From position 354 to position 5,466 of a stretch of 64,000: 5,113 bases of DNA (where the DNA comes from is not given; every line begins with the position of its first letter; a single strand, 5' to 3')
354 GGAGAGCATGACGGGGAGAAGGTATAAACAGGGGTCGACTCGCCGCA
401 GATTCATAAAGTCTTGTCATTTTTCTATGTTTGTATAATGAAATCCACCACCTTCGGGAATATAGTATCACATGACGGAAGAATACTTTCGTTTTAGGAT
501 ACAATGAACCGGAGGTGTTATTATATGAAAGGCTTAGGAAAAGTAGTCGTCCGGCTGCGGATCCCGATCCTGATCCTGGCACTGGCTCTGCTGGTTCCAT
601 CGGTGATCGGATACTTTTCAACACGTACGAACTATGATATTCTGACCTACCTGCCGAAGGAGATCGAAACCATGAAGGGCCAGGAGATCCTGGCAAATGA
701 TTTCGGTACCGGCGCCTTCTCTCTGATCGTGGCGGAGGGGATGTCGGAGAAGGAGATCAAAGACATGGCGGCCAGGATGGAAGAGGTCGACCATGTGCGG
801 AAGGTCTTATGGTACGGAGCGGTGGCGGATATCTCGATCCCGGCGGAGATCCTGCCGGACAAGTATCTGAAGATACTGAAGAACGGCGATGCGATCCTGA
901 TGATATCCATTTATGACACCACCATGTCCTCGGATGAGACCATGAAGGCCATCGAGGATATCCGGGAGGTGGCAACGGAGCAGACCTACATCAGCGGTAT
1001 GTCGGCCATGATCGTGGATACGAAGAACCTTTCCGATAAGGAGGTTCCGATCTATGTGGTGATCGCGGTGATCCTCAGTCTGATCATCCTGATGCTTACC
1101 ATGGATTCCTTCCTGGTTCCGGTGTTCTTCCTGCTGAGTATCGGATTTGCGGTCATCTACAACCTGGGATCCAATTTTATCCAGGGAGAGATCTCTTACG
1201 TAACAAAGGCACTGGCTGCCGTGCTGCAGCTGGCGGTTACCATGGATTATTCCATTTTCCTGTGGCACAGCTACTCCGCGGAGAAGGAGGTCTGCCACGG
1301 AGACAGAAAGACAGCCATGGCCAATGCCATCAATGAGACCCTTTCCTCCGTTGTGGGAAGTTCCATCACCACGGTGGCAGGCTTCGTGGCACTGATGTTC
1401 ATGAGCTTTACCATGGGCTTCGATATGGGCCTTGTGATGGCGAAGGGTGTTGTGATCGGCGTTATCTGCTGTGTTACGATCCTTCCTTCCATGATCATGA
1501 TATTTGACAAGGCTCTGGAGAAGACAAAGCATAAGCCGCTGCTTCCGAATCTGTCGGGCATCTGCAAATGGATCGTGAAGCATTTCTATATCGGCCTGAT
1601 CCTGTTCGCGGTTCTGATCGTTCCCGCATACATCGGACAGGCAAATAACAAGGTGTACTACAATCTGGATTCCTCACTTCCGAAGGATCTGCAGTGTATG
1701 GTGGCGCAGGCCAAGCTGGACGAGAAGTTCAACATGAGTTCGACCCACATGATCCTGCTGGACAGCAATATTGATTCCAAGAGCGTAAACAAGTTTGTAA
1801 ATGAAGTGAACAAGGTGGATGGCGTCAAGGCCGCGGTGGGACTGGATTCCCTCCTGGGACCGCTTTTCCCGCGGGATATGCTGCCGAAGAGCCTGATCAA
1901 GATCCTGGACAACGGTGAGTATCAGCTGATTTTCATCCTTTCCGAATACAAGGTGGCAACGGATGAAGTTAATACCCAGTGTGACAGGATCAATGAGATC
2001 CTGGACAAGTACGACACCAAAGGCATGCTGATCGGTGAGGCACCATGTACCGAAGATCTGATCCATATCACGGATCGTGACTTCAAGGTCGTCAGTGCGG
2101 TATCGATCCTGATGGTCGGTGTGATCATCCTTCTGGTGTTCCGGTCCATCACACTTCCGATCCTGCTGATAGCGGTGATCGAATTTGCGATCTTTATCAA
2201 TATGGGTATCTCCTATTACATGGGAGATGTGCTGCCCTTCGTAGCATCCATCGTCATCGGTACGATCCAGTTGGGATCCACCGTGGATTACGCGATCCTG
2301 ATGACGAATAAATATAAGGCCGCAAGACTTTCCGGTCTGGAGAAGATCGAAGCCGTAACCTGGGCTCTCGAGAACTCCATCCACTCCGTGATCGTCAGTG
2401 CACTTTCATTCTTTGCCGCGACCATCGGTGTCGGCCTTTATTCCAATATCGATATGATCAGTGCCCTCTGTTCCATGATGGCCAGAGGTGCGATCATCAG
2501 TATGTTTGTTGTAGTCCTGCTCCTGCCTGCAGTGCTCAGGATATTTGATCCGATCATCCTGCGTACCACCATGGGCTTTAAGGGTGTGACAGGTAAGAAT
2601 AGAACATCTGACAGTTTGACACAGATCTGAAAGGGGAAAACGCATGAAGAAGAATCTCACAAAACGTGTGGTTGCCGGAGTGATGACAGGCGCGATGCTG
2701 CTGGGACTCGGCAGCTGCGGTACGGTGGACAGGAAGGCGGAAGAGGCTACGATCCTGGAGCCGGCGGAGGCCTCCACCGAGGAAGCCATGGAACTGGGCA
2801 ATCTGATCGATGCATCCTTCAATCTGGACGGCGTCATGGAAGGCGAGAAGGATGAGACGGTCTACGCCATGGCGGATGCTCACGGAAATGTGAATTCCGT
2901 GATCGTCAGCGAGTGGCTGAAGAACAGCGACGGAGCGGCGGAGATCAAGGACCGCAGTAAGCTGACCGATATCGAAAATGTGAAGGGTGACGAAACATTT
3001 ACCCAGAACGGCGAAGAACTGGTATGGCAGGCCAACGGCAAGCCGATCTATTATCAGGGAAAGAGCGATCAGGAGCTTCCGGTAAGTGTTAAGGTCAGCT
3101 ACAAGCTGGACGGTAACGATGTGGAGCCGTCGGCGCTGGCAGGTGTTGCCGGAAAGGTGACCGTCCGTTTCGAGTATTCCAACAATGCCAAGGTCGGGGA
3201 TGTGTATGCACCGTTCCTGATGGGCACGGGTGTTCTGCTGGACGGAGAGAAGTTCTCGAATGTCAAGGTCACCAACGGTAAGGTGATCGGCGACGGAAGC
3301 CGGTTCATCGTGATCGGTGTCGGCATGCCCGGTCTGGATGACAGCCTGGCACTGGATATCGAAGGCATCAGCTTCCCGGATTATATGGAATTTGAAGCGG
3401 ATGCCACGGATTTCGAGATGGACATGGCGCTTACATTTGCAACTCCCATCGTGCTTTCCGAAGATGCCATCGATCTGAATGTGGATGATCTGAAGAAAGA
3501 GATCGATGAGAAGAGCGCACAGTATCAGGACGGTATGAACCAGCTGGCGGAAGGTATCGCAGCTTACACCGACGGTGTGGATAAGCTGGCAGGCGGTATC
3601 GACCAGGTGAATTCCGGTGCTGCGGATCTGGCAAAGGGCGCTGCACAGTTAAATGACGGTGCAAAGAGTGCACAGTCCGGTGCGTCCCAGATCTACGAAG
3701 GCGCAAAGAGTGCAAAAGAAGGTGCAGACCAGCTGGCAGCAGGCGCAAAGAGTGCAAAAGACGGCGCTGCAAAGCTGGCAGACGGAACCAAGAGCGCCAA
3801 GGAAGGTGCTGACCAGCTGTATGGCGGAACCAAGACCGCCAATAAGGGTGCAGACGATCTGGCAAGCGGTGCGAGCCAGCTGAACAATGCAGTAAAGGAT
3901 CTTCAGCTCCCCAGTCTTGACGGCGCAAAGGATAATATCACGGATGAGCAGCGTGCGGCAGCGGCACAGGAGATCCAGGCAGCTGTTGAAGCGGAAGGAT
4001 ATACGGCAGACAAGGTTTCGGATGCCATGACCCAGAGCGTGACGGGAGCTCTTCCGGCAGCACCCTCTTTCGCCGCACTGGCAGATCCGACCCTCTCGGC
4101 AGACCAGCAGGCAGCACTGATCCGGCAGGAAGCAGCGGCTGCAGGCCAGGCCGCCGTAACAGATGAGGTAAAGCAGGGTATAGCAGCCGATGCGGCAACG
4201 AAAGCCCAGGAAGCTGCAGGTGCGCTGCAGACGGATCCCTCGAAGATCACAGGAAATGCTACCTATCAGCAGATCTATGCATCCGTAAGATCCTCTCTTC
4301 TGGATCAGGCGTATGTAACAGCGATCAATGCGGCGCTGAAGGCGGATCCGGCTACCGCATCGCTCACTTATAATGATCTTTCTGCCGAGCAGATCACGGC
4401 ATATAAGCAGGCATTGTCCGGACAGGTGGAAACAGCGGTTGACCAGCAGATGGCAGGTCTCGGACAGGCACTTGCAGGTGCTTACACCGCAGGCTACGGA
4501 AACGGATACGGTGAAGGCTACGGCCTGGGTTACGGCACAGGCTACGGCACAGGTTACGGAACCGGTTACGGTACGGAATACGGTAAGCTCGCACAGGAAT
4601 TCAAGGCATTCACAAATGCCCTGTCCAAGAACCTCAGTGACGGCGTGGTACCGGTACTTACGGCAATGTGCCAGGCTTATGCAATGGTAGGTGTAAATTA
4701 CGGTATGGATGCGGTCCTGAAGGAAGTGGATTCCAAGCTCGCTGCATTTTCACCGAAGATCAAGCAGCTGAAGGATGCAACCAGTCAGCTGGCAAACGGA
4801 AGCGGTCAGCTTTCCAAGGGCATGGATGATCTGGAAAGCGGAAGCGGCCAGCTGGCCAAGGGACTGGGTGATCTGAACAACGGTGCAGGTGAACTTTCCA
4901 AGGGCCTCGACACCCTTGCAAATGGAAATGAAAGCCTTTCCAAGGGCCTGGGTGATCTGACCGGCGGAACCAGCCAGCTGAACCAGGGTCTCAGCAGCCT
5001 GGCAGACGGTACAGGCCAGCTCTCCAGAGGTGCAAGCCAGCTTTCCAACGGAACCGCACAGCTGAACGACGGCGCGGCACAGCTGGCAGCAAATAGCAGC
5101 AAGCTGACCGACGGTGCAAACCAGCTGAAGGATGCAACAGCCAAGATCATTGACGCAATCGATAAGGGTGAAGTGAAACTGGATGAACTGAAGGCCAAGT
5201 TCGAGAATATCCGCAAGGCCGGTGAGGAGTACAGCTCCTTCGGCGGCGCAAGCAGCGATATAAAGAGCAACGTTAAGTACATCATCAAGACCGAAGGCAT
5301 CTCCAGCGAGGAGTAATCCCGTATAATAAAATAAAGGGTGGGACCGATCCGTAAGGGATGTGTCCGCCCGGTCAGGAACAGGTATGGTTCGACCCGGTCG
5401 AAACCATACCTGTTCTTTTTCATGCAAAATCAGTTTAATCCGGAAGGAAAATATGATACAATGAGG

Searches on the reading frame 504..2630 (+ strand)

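Call 7: search_protein_families(library=pfam, proteins=[window:504-2630:+], max_evalue=0.001)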
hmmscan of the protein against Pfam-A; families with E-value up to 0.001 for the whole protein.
window:504-2630:+ (708 aa): 1 family
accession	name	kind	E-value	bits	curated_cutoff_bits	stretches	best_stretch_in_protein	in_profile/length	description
PF03176.21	MMPL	-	1.3e-50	172.7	20.5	2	51-337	4-305/333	MMPL family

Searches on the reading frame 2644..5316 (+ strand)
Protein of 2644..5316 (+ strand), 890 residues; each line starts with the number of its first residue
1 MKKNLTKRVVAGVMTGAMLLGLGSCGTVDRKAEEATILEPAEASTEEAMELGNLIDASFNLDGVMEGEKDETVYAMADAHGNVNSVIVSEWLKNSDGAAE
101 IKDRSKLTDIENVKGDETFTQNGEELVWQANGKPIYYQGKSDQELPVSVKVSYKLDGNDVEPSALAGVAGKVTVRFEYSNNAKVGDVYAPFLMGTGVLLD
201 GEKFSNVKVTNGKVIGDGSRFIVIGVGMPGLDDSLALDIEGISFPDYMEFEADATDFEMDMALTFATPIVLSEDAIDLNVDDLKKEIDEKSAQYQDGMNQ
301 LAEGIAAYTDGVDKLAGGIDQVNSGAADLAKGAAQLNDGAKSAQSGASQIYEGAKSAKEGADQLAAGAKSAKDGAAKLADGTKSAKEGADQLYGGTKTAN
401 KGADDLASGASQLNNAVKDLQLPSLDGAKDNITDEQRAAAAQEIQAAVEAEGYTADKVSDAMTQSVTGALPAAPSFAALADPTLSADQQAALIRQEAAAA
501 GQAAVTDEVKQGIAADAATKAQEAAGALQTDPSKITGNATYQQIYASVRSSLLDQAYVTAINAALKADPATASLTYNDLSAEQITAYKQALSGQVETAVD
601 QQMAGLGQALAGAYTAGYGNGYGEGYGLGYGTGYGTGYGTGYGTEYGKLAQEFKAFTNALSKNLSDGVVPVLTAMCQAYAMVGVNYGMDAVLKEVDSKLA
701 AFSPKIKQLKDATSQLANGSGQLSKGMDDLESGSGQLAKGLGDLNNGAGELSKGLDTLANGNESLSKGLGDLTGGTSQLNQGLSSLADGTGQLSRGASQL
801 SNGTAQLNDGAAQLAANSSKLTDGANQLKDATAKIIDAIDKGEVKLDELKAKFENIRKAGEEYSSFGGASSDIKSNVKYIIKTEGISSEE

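Call 7: search_protein_families(library=pfam, proteins=[window:2644-5316:+], max_evalue=0.001)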
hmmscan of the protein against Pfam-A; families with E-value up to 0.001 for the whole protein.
window:2644-5316:+ (890 aa): 1 family
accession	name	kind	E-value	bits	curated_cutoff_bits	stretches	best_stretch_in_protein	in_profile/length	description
PF04108.17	ATG17_like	-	0.00019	21.5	43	0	692-859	132-276/355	Autophagy protein ATG17-like domain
